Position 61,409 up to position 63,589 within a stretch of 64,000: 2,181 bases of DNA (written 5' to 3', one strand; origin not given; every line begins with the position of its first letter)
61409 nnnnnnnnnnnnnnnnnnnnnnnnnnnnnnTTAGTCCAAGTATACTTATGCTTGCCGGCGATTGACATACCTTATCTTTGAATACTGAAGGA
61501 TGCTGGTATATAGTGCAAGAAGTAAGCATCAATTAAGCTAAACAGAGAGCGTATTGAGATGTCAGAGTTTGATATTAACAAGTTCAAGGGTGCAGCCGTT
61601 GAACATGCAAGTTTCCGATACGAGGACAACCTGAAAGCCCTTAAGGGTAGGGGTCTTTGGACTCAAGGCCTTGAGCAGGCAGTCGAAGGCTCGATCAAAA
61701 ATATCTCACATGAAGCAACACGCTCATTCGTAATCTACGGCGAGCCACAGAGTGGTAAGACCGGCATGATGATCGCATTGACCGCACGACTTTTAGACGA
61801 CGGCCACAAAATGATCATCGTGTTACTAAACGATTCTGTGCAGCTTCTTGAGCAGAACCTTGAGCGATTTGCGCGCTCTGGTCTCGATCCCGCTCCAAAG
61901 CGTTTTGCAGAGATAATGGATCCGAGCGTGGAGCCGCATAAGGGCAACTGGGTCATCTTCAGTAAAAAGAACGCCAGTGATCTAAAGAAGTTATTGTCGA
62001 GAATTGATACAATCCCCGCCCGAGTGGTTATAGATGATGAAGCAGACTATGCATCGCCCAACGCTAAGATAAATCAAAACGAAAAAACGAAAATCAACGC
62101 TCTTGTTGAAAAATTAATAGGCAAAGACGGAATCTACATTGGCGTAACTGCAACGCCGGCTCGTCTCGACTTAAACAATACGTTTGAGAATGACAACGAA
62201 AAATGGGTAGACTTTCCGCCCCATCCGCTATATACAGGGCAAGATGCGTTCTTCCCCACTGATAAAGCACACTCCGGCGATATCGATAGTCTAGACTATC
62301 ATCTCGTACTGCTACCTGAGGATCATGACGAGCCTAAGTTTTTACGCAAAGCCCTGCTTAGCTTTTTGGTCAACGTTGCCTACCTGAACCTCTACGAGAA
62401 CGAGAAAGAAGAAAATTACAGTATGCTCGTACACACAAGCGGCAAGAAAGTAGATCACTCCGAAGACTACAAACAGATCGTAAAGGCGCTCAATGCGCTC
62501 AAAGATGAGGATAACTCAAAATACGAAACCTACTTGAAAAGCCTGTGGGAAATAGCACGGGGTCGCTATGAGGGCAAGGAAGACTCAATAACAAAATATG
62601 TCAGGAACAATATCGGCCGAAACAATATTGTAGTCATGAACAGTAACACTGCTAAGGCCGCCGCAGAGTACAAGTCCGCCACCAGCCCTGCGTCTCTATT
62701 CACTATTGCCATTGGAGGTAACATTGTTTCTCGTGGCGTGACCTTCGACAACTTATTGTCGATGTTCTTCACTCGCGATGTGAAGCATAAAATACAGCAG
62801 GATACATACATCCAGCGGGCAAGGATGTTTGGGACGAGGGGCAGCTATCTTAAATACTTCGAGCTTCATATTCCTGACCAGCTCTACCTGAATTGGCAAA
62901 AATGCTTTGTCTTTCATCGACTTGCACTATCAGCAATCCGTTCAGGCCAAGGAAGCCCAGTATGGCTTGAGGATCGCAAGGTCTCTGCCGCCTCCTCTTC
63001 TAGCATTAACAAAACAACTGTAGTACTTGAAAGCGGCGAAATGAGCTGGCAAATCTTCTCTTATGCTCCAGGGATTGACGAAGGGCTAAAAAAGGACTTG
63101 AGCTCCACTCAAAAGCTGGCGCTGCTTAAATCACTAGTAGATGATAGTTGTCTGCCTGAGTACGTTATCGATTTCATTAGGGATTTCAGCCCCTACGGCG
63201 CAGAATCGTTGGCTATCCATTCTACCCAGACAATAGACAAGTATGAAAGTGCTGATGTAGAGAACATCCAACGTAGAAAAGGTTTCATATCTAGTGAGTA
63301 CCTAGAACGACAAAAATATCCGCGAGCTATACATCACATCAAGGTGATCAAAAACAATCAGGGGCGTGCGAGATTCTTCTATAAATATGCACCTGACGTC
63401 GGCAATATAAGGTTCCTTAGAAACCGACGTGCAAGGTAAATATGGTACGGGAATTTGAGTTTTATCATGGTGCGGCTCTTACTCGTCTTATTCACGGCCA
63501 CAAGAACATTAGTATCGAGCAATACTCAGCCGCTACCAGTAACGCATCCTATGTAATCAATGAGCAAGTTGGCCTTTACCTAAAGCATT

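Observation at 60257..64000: Divergent methyltransferase / Z1-ATPase / 160-aa ORFan / NUDIX cluster: candidate non-canonical defence system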

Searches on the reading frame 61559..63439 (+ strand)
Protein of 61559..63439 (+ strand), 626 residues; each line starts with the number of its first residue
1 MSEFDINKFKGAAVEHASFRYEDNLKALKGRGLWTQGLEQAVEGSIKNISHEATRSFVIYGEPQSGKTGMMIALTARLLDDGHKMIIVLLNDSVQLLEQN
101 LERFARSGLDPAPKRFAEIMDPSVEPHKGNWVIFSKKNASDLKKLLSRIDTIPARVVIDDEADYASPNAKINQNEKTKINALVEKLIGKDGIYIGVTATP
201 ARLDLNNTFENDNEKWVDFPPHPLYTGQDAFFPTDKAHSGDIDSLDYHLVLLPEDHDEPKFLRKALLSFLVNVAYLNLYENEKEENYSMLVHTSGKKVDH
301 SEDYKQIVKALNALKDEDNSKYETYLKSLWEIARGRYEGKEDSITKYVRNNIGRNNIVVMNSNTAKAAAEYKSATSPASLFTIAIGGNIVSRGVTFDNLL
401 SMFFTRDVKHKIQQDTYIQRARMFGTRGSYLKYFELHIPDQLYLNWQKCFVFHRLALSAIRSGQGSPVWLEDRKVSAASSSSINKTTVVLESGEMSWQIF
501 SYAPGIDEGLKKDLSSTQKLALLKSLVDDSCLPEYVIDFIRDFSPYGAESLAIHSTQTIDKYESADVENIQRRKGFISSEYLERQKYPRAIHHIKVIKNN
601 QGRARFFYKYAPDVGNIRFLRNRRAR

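Call 4: search_protein_families(library=pfam, proteins=[window:61559-63439:+], max_evalue=1)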
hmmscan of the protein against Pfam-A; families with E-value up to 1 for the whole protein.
window:61559-63439:+ (626 aa): 10 families
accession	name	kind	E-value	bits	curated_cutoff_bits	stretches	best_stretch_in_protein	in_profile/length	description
PF10593.14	Z1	-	1.3e-29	103.8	25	1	262-448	2-192/228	Z1 domain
PF04851.21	ResIII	-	1.2e-07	32.2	22.5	1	40-202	10-164/164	Type III restriction enzyme, res subunit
PF18766.7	SWI2_SNF2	-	2.3e-05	24.6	26.7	1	41-208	5-163/221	SWI2/SNF2 ATPase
PF00004.35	AAA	-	0.0088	16.9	21.2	1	58-204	2-115/131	ATPase family associated with various cellular activities (AAA)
PF01637.24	ATPase_2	-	0.0099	16.1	33.2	1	52-173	18-127/225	ATPase domain predominantly from Archaea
PF20720.3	nSTAND3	-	0.021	15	27.2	1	54-99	17-59/155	Novel STAND NTPase 3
PF13191.12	AAA_16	-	0.045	14.7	32.6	1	46-160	16-139/167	AAA ATPase domain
PF20692.3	cpSF2-GREB1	-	0.13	11.3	26.2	1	47-75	670-698/716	Circularly permuted SF2 helicase found in GREB1 proteins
PF13401.12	AAA_22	-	0.15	12.8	27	1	54-166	5-97/130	AAA domain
PF24883.2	NPHP3_N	-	0.15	12.6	24.8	1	53-130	21-97/164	Nephrocystin 3, N-terminal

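Call 5: search_protein_families(library=padloc, proteins=[window:61559-63439:+], max_evalue=1)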
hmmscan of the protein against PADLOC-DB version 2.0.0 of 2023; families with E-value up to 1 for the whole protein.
window:61559-63439:+ (626 aa): 5 families
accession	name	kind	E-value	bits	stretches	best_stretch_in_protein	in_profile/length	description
PDLC03202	Helicase_II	-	2.8e-42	142.9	1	42-451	29-434/621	Type II helicase domain protein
PDLC02205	MzaC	-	5.9e-12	42.3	2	355-446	549-634/952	-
PDLC04140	mad8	-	0.0034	15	1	56-99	29-76/314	mads_8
PDLC04702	PDC-M54A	-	0.015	10.7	1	54-87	317-350/1621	-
PDLC04700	PDC-M54A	-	0.031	9.2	1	48-89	310-352/1657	-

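Call 6: find_encoding_contigs(protein=window:61559-63439:+, flank=10000, max_places=8)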
Protein window:61559-63439:+ (626 aa): 2 contigs read that carry it; 2 places shown.
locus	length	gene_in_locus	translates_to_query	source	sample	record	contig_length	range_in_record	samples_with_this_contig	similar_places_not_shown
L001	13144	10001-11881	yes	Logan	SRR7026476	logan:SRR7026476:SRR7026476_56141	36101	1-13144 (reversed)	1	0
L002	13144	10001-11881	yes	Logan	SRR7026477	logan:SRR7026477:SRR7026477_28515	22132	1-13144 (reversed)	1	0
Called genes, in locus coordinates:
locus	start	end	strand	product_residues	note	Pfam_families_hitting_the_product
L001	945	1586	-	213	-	PF00149:Metallophos, PF12850:Metallophos_2 (weak)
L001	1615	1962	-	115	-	PF05016:ParE_toxin (weak)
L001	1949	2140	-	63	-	-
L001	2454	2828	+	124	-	-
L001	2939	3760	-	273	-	PF01370:Epimerase (faint), PF04321:RmlD_sub_bind (faint)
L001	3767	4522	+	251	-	-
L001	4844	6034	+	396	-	PF09851:SHOCT (weak)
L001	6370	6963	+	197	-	-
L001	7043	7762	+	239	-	-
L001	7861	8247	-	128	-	PF08818:DUF1801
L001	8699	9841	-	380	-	PF01170:UPF0020 (faint), PF01555:N6_N4_Mtase (faint), PF08241:Methyltransf_11 (faint), PF13649:Methyltransf_25 (faint)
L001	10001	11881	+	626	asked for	PF04851:ResIII (weak), PF10593:Z1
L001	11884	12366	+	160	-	-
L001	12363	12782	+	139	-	PF00293:NUDIX, PF14815:NUDIX_4 (weak)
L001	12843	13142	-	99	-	?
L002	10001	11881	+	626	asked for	PF04851:ResIII (weak), PF10593:Z1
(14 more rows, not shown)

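Call 7: search_protein_families(library=ncbifam, proteins=[window:61559-63439:+], max_evalue=1)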
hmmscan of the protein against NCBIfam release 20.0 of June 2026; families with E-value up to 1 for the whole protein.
window:61559-63439:+ (626 aa): 6 families
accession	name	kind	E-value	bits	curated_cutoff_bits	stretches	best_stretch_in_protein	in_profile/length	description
NF041933.1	MzaC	equivalog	2.7e-14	52.1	1500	1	268-442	458-626/806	MZA anti-phage system associated Z1 domain-containing protein MzaC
NF009043.0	PRK12377.1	subfamily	0.0033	17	389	1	52-99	99-146/248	ATP-binding protein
NF005304.0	PRK06835.1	equivalog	0.0044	16.2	215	1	41-98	171-227/330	ATP-binding protein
TIGR03420.1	DnaA_homol_Hda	equivalog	0.012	15.2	194.8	1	45-102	29-86/226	DnaA regulatory inactivator Hda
NF006015.0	PRK08154.1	subfamily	0.035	13.3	204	1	380-408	208-236/314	anaerobic benzoate catabolism transcriptional regulator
NF004071.0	PRK05580.2-3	equivalog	0.08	10.8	1105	1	39-112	207-279/735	primosomal protein N'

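Call 8: search_protein_families(library=phrogs, proteins=[window:61559-63439:+], max_evalue=1)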
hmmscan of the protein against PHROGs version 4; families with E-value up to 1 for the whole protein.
window:61559-63439:+ (626 aa): 5 families
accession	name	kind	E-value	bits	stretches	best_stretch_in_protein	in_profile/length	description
phrog_16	-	DNA, RNA and nucleotide metabolism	6.8e-05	22.2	1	41-205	280-421/986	DNA helicase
phrog_6891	-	other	0.0064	17.1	1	52-165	40-133/310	ATPase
phrog_5482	-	unknown function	0.061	13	0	58-90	55-88/341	-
phrog_1488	-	unknown function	0.063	14.1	0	327-373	41-87/177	unknown function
phrog_25411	-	unknown function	0.22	11.1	1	39-88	217-264/627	-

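Call 19: search_solved_structures(query=window:61559-63439:+, max_evalue=0.01, show_alignments=1)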
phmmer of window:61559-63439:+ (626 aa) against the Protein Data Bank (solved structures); distinct sequences matched with E-value up to 0.01: 0.

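Call 41: search_solved_structures(query=A2, max_evalue=1, show_alignments=2)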
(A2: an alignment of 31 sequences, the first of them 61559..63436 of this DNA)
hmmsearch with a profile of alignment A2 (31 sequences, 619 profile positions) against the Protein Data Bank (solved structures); distinct sequences matched with E-value up to 1: 5.
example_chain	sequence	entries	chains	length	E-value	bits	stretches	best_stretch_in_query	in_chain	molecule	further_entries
6qel_G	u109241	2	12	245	0.11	14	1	42-105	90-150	DNA replication protein dnaC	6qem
7lqn_A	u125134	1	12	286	0.27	12.6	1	346-443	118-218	Glucosamine-6-phosphate deaminase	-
9n00_A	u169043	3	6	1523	0.46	11.9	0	39-75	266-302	AAA family ATPase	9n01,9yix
3d6w_A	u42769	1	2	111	0.82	11.1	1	405-462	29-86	Methyl-accepting/DNA response regulator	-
4lj8_A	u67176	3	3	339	1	10.8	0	12-85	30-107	Chaperone protein ClpB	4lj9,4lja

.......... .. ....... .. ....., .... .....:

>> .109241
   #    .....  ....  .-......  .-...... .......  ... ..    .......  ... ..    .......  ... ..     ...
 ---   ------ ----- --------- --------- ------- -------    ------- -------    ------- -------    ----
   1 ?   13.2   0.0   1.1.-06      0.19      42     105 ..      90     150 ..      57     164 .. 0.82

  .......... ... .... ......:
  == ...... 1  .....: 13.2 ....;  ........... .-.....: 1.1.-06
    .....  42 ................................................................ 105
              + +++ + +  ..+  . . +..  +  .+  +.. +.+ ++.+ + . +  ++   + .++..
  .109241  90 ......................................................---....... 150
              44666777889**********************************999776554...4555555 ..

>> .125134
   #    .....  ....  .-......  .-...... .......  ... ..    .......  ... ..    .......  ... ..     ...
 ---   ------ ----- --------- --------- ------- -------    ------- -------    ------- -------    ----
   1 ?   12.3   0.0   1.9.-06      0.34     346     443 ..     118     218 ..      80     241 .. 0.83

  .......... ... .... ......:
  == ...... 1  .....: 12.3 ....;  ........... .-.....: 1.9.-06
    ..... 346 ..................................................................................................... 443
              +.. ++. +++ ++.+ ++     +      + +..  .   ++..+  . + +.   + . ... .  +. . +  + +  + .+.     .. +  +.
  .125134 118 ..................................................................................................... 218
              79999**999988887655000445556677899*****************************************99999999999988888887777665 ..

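Call 42: search_protein_families(library=pfam, proteins=[L001:12363-12779:+], max_evalue=0.1)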
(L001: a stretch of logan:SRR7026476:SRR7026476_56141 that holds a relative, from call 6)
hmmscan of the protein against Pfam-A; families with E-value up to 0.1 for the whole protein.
L001:12363-12779:+ (139 aa): 3 families
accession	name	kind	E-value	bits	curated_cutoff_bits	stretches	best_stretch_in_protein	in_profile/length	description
PF00293.34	NUDIX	-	7e-19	68.6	21.1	1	5-122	6-129/134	NUDIX domain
PF14815.12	NUDIX_4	-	2e-07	31.2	35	1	7-124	3-111/113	NUDIX domain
PF22327.2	Nudt16-like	-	0.024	15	27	1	27-62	30-66/161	U8 snoRNA-decapping enzyme-like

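Call 43: find_homologous_proteins(query=window:61559-63439:+, max_evalue=1e-10)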
Query window:61559-63439:+ (626 aa): 2966 proteins with E <= 1e-10 among 8000 candidates; the best 120 are listed.
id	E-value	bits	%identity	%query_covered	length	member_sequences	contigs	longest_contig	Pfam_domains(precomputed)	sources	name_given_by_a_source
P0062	0.0e+0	1419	100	100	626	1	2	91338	PF10593.15,PF04851.22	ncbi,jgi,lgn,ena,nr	ncbi:MAG TPA: Z1 domain-containing protein [Candidatus Limnocylindria bacterium]|nr:Z1 domain-contai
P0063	0.0e+0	1264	87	100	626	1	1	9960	PF10593.15,PF04851.22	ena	-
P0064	0.0e+0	1258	87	100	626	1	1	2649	PF10593.15,PF04851.22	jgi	-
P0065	0.0e+0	1239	86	100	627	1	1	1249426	PF10593.15,PF04851.22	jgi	jgi:hypothetical protein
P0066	0.0e+0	1231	86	100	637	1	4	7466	PF10593.15,PF04851.22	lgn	-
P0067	0.0e+0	1102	77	100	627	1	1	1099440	PF10593.15,PF04851.22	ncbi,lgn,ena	-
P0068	0.0e+0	1075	75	100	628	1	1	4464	PF10593.15,PF18766.8,PF04851.22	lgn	-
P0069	0.0e+0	1033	73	100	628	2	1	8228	PF10593.15,PF04851.22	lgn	-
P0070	3.0e-291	985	69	100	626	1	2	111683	PF10593.15,PF04851.22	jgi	jgi:hypothetical protein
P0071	1.2e-286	970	68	100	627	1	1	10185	PF10593.15,PF04851.22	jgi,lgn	jgi:hypothetical protein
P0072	4.1e-273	925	65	99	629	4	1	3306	PF10593.15,PF18766.8,PF04851.22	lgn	-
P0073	4.2e-270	915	65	100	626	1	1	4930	PF10593.15,PF18766.8,PF04851.22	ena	-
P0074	4.0e-269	912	64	100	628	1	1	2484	PF10593.15,PF18766.8,PF04851.22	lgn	-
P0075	1.9e-268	910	64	99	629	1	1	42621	PF10593.15,PF04851.22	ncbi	-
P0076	1.0e-267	907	63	100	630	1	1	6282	PF10593.15,PF18766.8,PF04851.22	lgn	-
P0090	1.5e-250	851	61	100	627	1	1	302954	PF10593.15,PF04851.22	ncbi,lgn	-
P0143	1.4e-240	818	59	100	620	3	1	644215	PF10593.15,PF18766.8,PF04851.22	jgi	jgi:Z1 domain/SWI2/SNF2 ATPase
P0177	2.1e-237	807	58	99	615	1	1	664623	PF10593.15,PF04851.22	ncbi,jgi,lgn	-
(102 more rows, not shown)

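Call 82: search_protein_families(library=pfam, proteins=[L001:12843-13142:-], max_evalue=0.01)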
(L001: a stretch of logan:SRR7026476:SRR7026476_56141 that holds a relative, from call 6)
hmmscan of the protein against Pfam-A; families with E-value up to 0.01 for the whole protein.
L001:12843-13142:- (99 aa): 0 families

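Call 83: search_protein_families(library=ncbifam, proteins=[L001:12363-12779:+], max_evalue=0.01)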
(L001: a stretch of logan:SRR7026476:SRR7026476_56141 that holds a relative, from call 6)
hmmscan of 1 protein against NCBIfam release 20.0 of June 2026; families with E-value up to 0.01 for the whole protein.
L001:12363-12779:+ (139 aa): 25 families
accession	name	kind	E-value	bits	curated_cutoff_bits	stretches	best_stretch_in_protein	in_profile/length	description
NF007834.0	PRK10546.1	equivalog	5e-11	42.6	156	1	8-115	9-113/135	pyrimidine (deoxy)nucleoside triphosphate diphosphatase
NF006530.0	PRK08999.1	equivalog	5.9e-11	42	245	1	4-63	8-66/315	Nudix family hydrolase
TIGR00586.1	mutt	equivalog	2.6e-09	37.1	97.9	1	4-60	7-62/129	8-oxo-dGTP diphosphatase MutT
NF041652.1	Nud_hyd_Dein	equivalog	9.1e-09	35.7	200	1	5-97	16-109/152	Nudix hydrolase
TIGR02705.1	nudix_YtkD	equivalog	8.6e-08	31.9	154.4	1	32-59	47-74/156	RNA deprotection pyrophosphohydrolase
NF008044.0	PRK10776.1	equivalog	1.2e-07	31.7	148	1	8-63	10-64/130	8-oxo-dGTP diphosphatase MutT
NF012016.0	PRK15472.1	equivalog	3.5e-07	30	95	1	8-109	9-120/141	nucleoside triphosphatase NudI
NF003787.0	PRK05379.1-4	equivalog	4.1e-07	29.3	449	1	12-76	217-280/346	bifunctional nicotinamide-nucleotide adenylyltransferase/Nudix hydroxylase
NF001938.0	PRK00714.1-5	equivalog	7.1e-07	28.7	116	1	7-60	18-75/172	RNA pyrophosphohydrolase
NF006961.0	PRK09438.1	equivalog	7.2e-07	28.8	103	1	7-61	13-63/151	dihydroneopterin triphosphate diphosphatase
NF003788.0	PRK05379.1-5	equivalog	5.5e-06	25.9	354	1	12-76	222-285/351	bifunctional nicotinamide-nucleotide adenylyltransferase/Nudix hydroxylase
NF003791.0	PRK05379.2-3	equivalog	1.5e-05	24.3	409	1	10-76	210-274/340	bifunctional nicotinamide-nucleotide adenylyltransferase/Nudix hydroxylase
NF011963.0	PRK15434.1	subfamily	1.6e-05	24.7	146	1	9-113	24-136/159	GDP-mannose mannosyl hydrolase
NF001299.0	PRK00241.1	equivalog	2e-05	24.2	158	1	8-60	140-189/263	NAD(+) diphosphatase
NF041653.1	Nud_hyd_Meth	equivalog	8.9e-05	22.3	300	1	4-84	29-109/170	Nudix hydrolase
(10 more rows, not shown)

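Call 84: search_protein_families(library=padloc, proteins=[L001:12363-12779:+], max_evalue=0.01)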
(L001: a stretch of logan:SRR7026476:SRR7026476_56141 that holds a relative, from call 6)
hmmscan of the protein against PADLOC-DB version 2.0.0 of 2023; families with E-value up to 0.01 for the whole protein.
L001:12363-12779:+ (139 aa): 1 family
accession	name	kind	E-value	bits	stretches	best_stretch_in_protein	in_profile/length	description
PDLC04899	PDC-S07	-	6.2e-15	53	1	3-113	9-114/135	-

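Call 92: find_encoding_contigs(protein=P0067, flank=4000, max_places=1)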
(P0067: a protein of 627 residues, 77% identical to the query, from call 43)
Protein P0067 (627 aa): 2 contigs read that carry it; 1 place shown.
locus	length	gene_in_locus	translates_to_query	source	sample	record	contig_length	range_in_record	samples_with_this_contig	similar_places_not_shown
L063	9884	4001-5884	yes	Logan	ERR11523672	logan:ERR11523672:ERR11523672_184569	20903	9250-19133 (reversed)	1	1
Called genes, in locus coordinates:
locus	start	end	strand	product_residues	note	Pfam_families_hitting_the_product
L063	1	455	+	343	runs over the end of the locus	-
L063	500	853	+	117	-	PF03819:MazG (weak), PF12643:MazG-like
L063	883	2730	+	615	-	PF04851:ResIII (faint), PF09848:SLFN-g3_helicase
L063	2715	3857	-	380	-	PF01170:UPF0020 (faint), PF01555:N6_N4_Mtase (weak), PF08241:Methyltransf_11 (faint)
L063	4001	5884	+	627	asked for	PF04851:ResIII (weak), PF10593:Z1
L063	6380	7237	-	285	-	-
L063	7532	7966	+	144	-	-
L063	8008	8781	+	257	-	PF19459:DUF5996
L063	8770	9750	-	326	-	PF01595:CNNM, PF00571:CBS (faint)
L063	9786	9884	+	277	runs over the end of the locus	PF00561:Abhydrolase_1, PF12146:Hydrolase_4, PF12697:Abhydrolase_6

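Call 93: find_encoding_contigs(protein=P0090, flank=4000, max_places=1)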
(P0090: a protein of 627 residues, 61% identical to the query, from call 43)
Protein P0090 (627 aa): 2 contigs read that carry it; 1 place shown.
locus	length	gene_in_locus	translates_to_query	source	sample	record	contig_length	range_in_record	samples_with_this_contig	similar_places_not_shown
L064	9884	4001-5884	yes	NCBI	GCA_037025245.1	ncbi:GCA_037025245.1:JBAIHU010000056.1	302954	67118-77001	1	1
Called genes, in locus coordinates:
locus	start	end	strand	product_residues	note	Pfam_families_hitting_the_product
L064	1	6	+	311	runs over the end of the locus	PF09362:DUF1996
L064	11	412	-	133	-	PF13473:Cupredoxin_1, PF00127:Copper-bind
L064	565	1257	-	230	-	-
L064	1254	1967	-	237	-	PF04326:SLFN_AlbA_2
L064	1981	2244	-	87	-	-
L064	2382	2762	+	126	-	PF28009:SCO5918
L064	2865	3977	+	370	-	PF01170:UPF0020 (faint), PF01555:N6_N4_Mtase (faint)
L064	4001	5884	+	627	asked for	PF04851:ResIII (weak), PF10593:Z1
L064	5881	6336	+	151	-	-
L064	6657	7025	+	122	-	-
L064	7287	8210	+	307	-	-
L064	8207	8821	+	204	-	-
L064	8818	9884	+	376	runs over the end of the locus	-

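Call 94: find_encoding_contigs(protein=P0143, flank=4000, max_places=1)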
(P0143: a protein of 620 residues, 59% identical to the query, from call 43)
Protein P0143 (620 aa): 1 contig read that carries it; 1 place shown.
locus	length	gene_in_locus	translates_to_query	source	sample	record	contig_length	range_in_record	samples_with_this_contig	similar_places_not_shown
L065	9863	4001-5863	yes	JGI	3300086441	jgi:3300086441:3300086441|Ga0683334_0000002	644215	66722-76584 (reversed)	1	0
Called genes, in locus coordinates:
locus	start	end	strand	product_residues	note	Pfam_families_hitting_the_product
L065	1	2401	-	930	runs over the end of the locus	PF00270:DEAD, PF04851:ResIII, PF18766:SWI2_SNF2, PF00271:Helicase_C (weak), PF08463:EcoEI_R_C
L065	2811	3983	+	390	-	PF01170:UPF0020 (faint), PF01555:N6_N4_Mtase (faint)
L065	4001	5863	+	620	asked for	PF04851:ResIII (weak), PF18766:SWI2_SNF2, PF10593:Z1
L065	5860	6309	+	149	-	-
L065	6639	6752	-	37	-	-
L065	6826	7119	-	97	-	-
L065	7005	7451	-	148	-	-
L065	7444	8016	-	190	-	PF13338:AbiEi_4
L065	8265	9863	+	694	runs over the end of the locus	-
